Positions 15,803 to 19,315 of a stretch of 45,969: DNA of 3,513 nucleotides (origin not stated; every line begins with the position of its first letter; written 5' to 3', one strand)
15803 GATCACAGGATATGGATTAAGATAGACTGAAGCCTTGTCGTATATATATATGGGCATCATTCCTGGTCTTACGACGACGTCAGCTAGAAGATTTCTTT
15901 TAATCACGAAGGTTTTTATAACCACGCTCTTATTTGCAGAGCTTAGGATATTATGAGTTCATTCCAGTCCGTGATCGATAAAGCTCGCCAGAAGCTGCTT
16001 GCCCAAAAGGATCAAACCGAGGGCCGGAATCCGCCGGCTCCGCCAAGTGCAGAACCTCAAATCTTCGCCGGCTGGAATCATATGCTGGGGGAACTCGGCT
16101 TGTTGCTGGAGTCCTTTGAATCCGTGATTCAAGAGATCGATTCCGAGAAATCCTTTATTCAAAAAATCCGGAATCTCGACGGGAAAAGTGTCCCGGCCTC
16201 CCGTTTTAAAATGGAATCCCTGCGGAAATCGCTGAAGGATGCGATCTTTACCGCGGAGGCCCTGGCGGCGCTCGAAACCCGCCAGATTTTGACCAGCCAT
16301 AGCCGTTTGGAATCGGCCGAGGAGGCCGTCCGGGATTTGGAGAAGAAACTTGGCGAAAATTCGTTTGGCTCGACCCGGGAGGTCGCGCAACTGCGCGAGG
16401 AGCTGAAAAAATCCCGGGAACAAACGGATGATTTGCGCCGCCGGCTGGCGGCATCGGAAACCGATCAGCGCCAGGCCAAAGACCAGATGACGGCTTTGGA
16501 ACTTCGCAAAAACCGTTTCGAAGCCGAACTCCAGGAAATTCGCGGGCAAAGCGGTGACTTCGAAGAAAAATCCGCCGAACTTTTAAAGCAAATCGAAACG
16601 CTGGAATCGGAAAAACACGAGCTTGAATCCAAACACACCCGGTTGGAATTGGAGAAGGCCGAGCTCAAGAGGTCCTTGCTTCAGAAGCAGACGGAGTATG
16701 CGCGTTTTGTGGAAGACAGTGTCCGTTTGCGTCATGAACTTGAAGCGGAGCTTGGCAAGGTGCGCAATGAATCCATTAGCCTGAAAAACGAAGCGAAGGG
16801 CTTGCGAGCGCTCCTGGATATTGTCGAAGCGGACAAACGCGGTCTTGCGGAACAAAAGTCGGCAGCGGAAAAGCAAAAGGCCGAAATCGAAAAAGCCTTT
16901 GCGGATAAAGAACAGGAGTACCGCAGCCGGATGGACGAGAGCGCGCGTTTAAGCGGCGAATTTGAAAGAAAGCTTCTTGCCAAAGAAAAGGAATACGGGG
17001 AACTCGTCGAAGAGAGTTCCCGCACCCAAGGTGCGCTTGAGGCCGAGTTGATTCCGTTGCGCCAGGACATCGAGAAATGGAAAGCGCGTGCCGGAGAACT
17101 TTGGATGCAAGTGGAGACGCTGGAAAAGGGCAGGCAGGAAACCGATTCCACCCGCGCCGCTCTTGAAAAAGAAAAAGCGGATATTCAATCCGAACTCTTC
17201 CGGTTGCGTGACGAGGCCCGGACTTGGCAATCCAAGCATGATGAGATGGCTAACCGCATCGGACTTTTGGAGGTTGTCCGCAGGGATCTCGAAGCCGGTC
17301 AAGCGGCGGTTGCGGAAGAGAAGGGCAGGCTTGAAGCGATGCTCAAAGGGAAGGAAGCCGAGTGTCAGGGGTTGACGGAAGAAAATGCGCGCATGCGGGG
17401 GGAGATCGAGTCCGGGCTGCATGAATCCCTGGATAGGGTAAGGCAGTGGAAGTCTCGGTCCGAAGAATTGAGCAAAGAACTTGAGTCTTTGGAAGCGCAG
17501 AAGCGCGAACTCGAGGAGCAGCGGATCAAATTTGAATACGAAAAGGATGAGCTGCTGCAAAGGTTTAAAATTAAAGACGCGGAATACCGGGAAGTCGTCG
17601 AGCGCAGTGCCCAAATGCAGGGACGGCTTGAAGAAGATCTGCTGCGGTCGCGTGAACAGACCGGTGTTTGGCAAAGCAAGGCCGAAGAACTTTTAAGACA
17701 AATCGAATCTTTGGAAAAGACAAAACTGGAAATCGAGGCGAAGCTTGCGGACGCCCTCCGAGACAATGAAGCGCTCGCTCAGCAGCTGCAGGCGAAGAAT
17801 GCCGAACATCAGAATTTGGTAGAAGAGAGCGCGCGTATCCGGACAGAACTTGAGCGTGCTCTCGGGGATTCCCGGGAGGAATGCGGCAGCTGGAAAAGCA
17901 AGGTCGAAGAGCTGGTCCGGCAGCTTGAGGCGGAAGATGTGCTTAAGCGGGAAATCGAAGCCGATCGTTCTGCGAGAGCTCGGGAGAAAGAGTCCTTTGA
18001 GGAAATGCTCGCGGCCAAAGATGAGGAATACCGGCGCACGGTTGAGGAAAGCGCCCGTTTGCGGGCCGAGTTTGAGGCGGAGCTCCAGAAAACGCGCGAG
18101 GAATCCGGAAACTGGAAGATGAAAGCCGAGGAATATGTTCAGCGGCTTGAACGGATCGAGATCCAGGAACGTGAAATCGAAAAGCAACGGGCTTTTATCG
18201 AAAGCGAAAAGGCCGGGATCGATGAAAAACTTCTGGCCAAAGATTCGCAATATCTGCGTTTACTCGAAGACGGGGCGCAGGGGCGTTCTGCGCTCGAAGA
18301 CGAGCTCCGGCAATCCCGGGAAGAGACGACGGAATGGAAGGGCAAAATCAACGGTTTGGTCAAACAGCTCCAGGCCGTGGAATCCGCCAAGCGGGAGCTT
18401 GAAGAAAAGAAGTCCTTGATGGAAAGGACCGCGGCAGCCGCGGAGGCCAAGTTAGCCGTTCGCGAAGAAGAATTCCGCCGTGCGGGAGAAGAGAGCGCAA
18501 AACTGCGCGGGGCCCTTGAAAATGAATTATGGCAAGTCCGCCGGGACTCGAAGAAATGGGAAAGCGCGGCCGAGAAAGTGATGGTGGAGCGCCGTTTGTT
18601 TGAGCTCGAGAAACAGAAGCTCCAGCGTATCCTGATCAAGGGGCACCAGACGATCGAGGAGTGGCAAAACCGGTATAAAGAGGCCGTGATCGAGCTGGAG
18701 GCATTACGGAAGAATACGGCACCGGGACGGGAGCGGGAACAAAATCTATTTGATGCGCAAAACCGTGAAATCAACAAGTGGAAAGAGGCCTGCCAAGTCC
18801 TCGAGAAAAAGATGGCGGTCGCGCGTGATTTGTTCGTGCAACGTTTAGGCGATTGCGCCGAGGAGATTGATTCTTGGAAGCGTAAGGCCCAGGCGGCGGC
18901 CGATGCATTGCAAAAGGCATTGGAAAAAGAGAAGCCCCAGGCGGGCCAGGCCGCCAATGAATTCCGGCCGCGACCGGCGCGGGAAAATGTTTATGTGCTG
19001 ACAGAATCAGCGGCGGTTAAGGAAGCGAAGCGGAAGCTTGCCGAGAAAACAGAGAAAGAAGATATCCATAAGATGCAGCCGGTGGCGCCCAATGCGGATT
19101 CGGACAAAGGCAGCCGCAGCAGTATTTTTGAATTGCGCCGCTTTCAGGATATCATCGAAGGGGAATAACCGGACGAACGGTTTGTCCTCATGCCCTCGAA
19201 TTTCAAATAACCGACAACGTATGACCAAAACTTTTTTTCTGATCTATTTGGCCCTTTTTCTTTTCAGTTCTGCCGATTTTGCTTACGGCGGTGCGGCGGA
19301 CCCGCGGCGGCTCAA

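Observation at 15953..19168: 1071-aa coiled-coil protein built on an exact 74-residue (222-nt) lattice marked by eight equally spaced Trp codons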

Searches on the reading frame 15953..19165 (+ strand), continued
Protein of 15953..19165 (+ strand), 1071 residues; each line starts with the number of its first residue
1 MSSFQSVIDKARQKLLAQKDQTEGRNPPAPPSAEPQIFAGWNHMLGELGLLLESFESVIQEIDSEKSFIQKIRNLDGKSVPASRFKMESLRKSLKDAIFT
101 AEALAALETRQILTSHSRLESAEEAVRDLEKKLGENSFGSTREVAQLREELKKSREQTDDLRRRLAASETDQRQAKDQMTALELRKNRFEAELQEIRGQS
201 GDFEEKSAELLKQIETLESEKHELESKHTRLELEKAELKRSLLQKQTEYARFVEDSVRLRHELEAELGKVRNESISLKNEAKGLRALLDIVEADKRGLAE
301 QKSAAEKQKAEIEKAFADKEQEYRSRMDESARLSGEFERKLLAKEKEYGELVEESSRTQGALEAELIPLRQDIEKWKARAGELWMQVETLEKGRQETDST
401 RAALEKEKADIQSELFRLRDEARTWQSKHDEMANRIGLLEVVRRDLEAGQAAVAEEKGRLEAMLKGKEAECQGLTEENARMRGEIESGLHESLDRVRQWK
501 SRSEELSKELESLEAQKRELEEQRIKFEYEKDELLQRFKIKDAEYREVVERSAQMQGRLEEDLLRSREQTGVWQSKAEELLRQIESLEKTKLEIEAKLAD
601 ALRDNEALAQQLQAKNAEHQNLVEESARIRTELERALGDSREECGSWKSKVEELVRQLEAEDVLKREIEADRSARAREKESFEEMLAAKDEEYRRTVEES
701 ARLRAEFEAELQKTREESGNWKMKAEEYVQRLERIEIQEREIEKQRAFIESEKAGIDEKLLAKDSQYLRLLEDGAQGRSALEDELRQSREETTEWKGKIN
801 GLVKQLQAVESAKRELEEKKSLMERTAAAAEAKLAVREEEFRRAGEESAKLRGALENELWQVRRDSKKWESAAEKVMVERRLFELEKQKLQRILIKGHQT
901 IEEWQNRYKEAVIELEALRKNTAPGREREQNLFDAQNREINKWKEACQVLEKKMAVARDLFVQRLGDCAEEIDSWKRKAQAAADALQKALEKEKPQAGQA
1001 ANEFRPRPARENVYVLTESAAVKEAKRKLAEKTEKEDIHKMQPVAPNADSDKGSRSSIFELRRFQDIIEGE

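Call 66: fold_search(model_id=the predicted structure, library=pdb)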
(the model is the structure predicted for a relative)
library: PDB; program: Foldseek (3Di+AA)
matches with E <= 10: 277; with E <= 0.001: 0
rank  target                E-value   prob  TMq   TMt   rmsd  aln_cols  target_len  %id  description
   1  6zbc_D                4.1e-01  0.47  0.08  0.27  21.1       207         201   14  Merozoite surface protein 1 (MSP-1) from Plasmodium falciparum, main conformation (released 2021-05-19)
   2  6zbf_D                4.4e-01  0.47  0.08  0.27  21.1       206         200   14  Merozoite surface protein 1 (MSP-1) from Plasmodium falciparum, alternative conformation 3 (released 2021-05-19)
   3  3u0c_A                4.9e-01  0.80  0.08  0.41  18.9       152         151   12  Crystal structure of N-terminal region of Type III Secretion First Translocator IpaB (residues 74-224) (released 2012-02-15)
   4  7o3w_A                5.7e-01  0.47  0.08  0.28  12.7       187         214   18  Structural basis for VIPP1 oligomerization and maintenance of thylakoid membrane integrity (released 2021-06-30)
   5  5wkq_B                6.4e-01  0.99  0.10  0.64  14.1       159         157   16  2.10 A resolution structure of IpaB (residues 74-242) from Shigella flexneri (released 2018-05-16)
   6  8qbw                  6.7e-01  0.77  0.10  0.37  23.7       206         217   14  Cryo-EM structure of Vipp1-deltaH6_aa1-219 helical filament with lattice 3 (Vipp1-deltaH6_L3) (released 2024-09-11)
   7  6zvr_DB               7.1e-01  0.99  0.12  0.67   7.0       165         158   12  C11 symmetry: Bacterial Vipp1 and PspA are members of the ancient ESCRT-III membrane-remodeling superfamily. (released 2021-08-04)
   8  5c21_B                7.5e-01  0.97  0.10  0.38  19.1       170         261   16  Crystal structure of native HlyD from E. coli (released 2016-02-17)
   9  8qhx                  7.9e-01  0.54  0.06  0.30  17.7       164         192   15  280A Vipp1 H1-6 helical tubes in the presence of EPL (released 2024-09-18)
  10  5xg2                  8.4e-01  0.41  0.08  0.27  34.9       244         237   17  Crystal structure of a coiled-coil segment (residues 345-468 and 694-814) of Pyrococcus yayanosii Smc (released 2017-06-07)
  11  5wkq_A                8.9e-01  0.98  0.10  0.58  14.6       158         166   16  2.10 A resolution structure of IpaB (residues 74-242) from Shigella flexneri (released 2018-05-16)
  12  8otz_DP               8.9e-01  0.84  0.09  0.39  26.8       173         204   14  48-nm repeat of the native axonemal doublet microtubule from bovine sperm (released 2023-11-22)
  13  23as_0                8.9e-01  0.44  0.07  0.17  22.1       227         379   11  Structure of Arabidopsis SNX1 (Class l, 7-fold) (released 2026-03-18)
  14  7o3x_A                8.9e-01  0.35  0.08  0.28  11.7       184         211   18  Structural basis for VIPP1 oligomerization and maintenance of thylakoid membrane integrity (released 2021-06-30)
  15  7o3x_B                9.4e-01  0.30  0.08  0.28  22.0       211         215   18  Structural basis for VIPP1 oligomerization and maintenance of thylakoid membrane integrity (released 2021-06-30)
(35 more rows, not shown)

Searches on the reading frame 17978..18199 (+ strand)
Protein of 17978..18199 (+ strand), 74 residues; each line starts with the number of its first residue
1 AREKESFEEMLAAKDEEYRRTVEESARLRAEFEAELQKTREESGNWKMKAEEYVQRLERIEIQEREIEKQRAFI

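Call 17: search_solved_structures(query=A2, max_evalue=1, show_alignments=2)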
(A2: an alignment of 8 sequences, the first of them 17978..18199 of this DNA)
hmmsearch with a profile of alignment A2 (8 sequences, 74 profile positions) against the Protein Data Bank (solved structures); distinct sequences matched with E-value up to 1: 12.
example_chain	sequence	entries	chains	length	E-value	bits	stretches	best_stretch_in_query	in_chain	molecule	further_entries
7x5d_A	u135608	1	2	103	0.016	18.5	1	3-72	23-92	Lamin-A/C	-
5c9n_A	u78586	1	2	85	0.033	17.5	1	4-55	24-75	Geminin coiled-coil domain-containing protein 1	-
6uui_X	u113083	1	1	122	0.052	16.8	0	32-63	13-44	Keratin, type I cytoskeletal 10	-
4zry_A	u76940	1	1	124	0.074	16.4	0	31-63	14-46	Keratin, type I cytoskeletal 10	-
6snz_A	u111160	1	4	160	0.3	14.4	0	13-49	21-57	Prelamin-A/C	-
1go4_E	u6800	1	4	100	0.35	14.2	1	37-72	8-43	Mitotic spindle assembly checkpoint protein MAD1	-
1slq_A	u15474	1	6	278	0.56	13.5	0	13-48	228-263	VP4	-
6kos_A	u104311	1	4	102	0.57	13.5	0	18-56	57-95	SUWA (Super WA20)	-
4hse_A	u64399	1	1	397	0.58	13.5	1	7-63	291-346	Chaperone protein ClpB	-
4y66_B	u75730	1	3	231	0.78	13.1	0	34-70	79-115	Putative tbpip family protein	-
8snb_8D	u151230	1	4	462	0.81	13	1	5-58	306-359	Tektin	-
1uix_A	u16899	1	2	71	0.93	12.8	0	2-56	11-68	Rho-associated kinase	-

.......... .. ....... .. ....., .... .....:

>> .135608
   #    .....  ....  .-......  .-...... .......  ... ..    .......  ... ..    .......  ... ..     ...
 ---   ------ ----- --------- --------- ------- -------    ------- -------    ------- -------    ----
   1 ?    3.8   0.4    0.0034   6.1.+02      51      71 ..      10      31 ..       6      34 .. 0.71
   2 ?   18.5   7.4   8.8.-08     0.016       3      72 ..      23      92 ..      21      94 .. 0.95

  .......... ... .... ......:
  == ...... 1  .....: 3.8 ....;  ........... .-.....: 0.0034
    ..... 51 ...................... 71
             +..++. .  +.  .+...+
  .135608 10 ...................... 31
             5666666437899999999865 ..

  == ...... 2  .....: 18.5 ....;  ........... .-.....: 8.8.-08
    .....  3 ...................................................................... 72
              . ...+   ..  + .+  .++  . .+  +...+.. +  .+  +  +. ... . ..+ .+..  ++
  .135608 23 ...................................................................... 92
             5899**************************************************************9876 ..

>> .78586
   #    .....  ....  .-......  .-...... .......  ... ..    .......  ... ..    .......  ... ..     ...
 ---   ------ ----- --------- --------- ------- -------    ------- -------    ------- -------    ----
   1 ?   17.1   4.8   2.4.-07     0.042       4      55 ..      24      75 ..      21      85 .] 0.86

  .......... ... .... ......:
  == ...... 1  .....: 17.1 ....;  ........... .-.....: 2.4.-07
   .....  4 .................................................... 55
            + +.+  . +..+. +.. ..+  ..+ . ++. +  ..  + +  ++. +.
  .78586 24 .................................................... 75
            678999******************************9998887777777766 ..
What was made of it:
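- On Intermediate-filament-like (crescentin-type CCRP): Lamin and keratin PDB hits are E >= 0.016 (call 17).
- Closest known: Intermediate-filament-like proteins. Same: The best, though non-significant, PDB sequence hits of the unit profile are lamin A/C and keratin 10 coil 2 (E = 0.016-0.07; call 17).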

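Call 27: search_protein_representatives(alignment_id=A2)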
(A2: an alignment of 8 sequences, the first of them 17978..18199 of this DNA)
Query: 8 sequences, 74 profile positions. Proteins with E-value up to 0.001 (for the whole library): 4; up to 1e-10: 2; up to 1e-30: 1. The best 4 are listed.
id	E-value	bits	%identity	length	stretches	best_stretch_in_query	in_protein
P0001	3.4e-216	716.0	-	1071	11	1-73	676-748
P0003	4.3e-11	58.8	-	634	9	27-50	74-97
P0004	1.5e-06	44.3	-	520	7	39-70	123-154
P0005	1.6e-04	37.7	-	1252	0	-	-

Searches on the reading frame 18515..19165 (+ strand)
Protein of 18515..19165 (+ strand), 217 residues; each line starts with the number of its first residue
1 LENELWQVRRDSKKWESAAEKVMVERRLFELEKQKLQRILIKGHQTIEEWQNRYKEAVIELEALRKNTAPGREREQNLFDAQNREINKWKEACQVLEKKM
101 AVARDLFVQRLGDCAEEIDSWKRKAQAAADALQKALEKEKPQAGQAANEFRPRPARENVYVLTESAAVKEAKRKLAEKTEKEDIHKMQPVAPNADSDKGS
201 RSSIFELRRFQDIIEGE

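Call 82: predict_structure(alignment_id=A5)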
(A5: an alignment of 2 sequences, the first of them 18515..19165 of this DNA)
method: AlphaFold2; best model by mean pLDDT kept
length: 217 residues; sequences in the alignment: 2
mean_pLDDT: 71.5   pTM: 0.28
mean pLDDT of the five models: 71.5, 68.3, 66.7, 64.0, 62.5
residues with pLDDT >= 90: 77; 70-90: 49; 50-70: 34; < 50: 57
segments of 3 or more residues with pLDDT < 50: 140-164, 182-202, 209-212
pLDDT, mean of each block of 10 residues (from residue 1): 90 91 92 92 92 89 67 73 88 91 91 90 87 73 36 38 52 59 42 35 47 49
secondary structure, 60 per line:
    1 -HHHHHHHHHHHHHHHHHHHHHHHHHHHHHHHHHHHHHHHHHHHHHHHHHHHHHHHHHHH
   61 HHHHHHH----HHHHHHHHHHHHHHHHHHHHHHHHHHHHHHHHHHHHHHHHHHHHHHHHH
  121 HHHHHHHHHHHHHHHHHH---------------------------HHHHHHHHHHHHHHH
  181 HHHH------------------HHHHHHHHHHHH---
elements in order: H2-67 H72-138 H166-184 H203-214
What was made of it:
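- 18518..18928 (+): C-terminal helical hairpin, aa 856-992: helix 856-921, turn NTAPG, helix 926-992. It carries W869, W904, W943 and W975 and the conserved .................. motif. AF2 on the two-sequence alignment A5 gives pLDDT of about 90 and two helices of about 66 residues (call 82).
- In the window protein the Trp are placed symmetrically about that turn (904 + 943 = 2 x 923.5; call 82).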

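Call 85: fold_search(model_id=the predicted structure, library=pdb)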
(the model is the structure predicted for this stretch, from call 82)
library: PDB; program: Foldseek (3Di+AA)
matches with E <= 10: 1; with E <= 0.001: 0
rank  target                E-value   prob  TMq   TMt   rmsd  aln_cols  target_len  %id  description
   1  6yny_B                9.4e+00  0.01  0.10  0.06  20.3        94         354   15  Cryo-EM structure of Tetrahymena thermophila mitochondrial ATP synthase - F1Fo composite dimer model (released 2020-09-30)

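Call 87: search_solved_structures(query=A5, max_evalue=1)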
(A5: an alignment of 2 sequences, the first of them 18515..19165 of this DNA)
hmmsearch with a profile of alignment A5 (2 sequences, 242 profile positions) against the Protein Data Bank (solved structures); distinct sequences matched with E-value up to 1: 6.
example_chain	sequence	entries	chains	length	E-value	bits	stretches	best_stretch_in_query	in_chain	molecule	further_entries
6c48_A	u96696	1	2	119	0.14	15.1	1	21-79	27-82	Protein lin-9 homolog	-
7saf_A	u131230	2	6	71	0.15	15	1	13-71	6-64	General control transcription factor GCN4/M protein chimera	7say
8ip8_fb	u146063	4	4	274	0.56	13.1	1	9-78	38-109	40S ribosomal protein uS5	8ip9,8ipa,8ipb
8r6f_C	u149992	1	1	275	0.56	13.1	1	9-78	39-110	S5 DRBM domain-containing protein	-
8jiw_BC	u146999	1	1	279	0.58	13.1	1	9-78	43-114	S5 DRBM domain-containing protein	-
4v3p_SE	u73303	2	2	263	0.58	13.1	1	9-79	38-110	40S ribosomal protein S2 | 40S ribosomal protein S5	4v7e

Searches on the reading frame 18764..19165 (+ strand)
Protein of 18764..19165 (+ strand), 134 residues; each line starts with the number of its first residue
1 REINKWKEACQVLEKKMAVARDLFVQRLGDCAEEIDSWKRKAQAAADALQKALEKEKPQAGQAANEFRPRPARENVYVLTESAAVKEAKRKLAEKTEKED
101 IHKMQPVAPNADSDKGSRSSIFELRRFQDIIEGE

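Call 30: find_homologous_proteins(query=A3, max_evalue=10)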
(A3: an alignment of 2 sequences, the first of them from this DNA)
Query A3 (2 sequences): 259 candidates shared short words with the query, none scored E <= 10.
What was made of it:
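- Tried and rejected: The C-terminal profile A3 found nothing, not even the two input proteins (call 30).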

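Call 31: find_related_loci(query=A3, collection=genome_contigs, flank=10000)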
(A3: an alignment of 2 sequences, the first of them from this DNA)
Query A3 (134 aa) in genome_contigs; peptide patterns used: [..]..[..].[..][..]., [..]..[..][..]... (x = any residue, [..] = any of these).
224 stretches matched a pattern, but none encodes a relative of the query by tblastn (E <= 1e-3).
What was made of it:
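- Tried and rejected: Genome contigs gave none (call 31).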
